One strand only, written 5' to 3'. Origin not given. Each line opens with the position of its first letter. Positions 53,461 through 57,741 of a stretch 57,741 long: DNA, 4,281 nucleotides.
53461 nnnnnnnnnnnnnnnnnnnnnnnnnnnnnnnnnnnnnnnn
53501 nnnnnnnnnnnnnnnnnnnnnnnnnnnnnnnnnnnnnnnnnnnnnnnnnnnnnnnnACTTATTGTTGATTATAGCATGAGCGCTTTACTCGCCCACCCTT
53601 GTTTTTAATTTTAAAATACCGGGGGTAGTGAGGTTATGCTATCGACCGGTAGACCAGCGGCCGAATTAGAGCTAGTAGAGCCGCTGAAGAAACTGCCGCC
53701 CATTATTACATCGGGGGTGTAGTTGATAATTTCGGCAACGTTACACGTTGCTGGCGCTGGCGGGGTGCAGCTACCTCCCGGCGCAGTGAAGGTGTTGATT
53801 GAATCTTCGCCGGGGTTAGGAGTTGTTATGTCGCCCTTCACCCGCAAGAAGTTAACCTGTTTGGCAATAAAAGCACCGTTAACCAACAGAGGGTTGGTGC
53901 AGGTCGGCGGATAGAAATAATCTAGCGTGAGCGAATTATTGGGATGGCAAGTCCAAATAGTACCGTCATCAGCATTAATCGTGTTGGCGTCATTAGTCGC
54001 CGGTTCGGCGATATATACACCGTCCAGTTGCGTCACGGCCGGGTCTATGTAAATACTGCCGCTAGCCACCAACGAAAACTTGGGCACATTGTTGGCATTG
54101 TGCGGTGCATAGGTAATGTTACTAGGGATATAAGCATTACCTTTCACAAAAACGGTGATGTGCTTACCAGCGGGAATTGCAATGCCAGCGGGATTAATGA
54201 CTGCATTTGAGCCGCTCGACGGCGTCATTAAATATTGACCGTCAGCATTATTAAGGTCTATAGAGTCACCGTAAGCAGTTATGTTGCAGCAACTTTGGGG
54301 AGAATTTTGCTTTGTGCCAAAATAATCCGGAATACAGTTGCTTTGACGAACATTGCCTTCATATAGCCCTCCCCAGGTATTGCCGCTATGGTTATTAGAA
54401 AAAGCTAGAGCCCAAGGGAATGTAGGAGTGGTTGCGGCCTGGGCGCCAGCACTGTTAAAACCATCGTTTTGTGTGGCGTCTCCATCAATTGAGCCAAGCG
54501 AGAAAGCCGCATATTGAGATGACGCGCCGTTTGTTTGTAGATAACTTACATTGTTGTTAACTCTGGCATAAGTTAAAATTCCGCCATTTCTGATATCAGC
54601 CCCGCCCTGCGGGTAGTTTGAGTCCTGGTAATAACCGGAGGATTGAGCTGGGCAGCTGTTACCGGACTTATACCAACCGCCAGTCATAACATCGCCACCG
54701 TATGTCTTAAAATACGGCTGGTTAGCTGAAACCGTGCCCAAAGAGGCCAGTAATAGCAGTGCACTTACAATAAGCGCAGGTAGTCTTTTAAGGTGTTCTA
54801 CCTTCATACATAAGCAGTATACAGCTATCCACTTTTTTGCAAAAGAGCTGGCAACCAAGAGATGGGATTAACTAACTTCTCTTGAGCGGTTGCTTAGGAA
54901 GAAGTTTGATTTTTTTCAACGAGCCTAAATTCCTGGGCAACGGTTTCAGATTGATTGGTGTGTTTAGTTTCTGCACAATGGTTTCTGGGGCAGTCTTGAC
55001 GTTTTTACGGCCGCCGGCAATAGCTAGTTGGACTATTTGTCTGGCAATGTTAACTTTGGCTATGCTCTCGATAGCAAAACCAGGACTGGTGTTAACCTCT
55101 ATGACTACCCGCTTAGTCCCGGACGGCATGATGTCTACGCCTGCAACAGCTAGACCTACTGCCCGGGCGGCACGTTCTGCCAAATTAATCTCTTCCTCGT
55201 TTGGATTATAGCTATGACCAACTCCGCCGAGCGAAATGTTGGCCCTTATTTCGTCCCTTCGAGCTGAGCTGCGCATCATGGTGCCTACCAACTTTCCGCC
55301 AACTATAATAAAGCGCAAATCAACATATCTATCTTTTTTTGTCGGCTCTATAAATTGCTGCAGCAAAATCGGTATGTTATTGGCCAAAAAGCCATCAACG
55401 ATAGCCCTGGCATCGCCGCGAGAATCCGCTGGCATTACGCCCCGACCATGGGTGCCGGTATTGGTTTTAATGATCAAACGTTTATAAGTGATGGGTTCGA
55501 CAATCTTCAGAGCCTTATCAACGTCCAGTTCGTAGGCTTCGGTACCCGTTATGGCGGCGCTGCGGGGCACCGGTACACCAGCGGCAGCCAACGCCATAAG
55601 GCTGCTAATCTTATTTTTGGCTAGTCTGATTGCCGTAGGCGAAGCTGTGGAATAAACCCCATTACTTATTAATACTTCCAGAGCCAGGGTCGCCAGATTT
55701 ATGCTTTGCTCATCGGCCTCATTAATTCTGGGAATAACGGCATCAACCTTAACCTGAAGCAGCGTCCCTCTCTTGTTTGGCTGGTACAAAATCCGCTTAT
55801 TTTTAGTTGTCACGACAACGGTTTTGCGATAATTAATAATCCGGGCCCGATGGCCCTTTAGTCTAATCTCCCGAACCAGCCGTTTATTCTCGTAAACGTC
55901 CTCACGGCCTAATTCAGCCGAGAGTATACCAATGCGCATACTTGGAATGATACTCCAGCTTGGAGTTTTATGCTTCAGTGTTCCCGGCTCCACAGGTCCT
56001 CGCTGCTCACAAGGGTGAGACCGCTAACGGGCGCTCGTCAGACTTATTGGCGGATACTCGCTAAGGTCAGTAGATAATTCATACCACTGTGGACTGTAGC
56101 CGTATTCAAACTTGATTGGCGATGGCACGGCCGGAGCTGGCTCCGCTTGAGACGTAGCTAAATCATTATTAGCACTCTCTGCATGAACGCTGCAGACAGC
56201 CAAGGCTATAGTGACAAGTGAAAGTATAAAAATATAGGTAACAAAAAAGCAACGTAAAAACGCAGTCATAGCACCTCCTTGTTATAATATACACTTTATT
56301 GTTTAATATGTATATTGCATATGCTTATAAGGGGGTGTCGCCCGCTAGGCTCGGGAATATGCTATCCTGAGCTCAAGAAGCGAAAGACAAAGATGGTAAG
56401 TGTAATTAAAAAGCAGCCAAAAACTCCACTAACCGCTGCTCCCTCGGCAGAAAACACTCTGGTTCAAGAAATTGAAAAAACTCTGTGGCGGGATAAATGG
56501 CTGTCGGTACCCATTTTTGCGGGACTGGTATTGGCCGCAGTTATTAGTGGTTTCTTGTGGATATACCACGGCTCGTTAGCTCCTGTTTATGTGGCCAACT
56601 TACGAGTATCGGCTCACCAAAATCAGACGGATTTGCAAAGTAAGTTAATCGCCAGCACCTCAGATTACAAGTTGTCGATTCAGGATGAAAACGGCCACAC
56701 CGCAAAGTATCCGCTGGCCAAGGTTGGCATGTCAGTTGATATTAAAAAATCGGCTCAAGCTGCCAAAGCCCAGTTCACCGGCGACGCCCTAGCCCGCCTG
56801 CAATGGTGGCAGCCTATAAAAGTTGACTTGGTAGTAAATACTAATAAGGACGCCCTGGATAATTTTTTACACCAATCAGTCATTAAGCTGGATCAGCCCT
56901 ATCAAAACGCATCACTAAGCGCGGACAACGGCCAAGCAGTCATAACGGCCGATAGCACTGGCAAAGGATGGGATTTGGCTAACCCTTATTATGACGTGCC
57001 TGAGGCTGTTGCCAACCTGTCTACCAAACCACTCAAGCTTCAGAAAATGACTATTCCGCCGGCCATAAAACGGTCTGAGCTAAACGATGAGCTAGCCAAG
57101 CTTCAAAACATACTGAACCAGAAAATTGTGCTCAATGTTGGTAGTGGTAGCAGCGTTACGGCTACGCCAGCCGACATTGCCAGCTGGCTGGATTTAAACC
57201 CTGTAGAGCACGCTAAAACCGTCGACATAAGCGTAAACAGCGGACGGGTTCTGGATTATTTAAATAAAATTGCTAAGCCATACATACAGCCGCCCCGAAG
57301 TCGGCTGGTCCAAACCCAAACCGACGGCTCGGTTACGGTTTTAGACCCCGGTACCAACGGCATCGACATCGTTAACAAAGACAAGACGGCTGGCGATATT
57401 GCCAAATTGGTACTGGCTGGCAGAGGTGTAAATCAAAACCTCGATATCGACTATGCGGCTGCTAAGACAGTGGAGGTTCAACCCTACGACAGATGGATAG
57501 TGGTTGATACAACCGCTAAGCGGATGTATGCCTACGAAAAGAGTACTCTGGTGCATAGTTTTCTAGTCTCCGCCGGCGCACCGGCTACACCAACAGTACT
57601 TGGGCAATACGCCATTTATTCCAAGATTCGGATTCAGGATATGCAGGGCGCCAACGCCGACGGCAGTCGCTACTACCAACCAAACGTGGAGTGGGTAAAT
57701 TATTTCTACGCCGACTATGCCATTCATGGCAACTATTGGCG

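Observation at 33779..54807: Secretin-less ~21-kb type IV pilus locus with an unusually large complement of giant pilin-like proteins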

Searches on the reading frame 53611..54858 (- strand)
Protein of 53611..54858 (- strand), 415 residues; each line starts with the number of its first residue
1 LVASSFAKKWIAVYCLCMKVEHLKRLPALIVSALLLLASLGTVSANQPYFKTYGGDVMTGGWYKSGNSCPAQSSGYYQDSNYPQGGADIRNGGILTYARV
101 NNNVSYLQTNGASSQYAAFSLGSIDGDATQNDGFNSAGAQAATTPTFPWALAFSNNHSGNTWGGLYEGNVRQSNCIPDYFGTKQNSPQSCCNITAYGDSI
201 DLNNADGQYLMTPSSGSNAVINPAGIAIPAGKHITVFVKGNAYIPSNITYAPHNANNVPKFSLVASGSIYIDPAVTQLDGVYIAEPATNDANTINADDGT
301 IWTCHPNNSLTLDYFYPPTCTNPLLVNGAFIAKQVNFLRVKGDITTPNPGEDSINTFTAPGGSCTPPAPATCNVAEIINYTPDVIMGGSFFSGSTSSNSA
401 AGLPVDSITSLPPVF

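Call 5: search_protein_families(library=pfam, max_evalue=0.01, proteins=[window:53611-54858:-])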
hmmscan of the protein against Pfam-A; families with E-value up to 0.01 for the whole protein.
window:53611-54858:- (415 aa): 0 families

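Call 16: search_protein_families(library=ncbifam, max_evalue=0.01, proteins=[window:53611-54858:-])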
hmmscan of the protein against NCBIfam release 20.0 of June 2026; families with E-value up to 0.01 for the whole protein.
window:53611-54858:- (415 aa): 0 families

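Call 27: search_protein_families(library=pfam, max_evalue=5, proteins=[window:53611-54858:-])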
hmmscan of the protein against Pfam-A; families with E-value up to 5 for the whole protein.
window:53611-54858:- (415 aa): 1 family
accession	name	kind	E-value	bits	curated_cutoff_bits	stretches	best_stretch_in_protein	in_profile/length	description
PF18050.6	Cyclophil_like2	-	0.31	11.6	22.7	1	83-130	48-99/115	Cyclophilin-like family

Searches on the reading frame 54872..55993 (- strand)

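Call 5: search_protein_families(library=pfam, max_evalue=0.01, proteins=[window:54872-55993:-])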
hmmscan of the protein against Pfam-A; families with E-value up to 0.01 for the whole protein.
window:54872-55993:- (373 aa): 5 families
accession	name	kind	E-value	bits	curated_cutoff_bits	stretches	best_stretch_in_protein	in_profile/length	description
PF08443.16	RimK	-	5.9e-33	114.5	21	1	125-322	1-186/188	RimK-like ATP-grasp domain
PF02955.21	GSH-S_ATP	-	2.7e-11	43.6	23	1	170-312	31-171/175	Prokaryotic glutathione synthetase, ATP-grasp domain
PF18030.7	Rimk_N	-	9.7e-11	42.3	26.4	1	19-122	1-94/94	RimK PreATP-grasp domain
PF02655.19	ATP-grasp_3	-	1.8e-07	31.8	23.2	1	125-302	1-155/160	ATP-grasp domain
PF14397.11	ATPgrasp_ST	-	1.4e-06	28.2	31.4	0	269-312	219-264/278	Sugar-transfer associated ATP-grasp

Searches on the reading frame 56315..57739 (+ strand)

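Call 37: search_protein_families(library=pfam, max_evalue=0.001, proteins=[window:56315-57739:+])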
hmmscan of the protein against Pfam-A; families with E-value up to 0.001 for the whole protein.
window:56315-57739:+ (475 aa): 2 families
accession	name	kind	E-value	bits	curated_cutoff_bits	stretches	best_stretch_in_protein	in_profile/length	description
PF12229.13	PG_binding_4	-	1.6e-15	57.8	22.1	2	132-232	3-108/117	Putative peptidoglycan binding domain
PF03734.19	YkuD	-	2.3e-10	41.6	23.4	1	392-473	1-105/146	L,D-transpeptidase catalytic domain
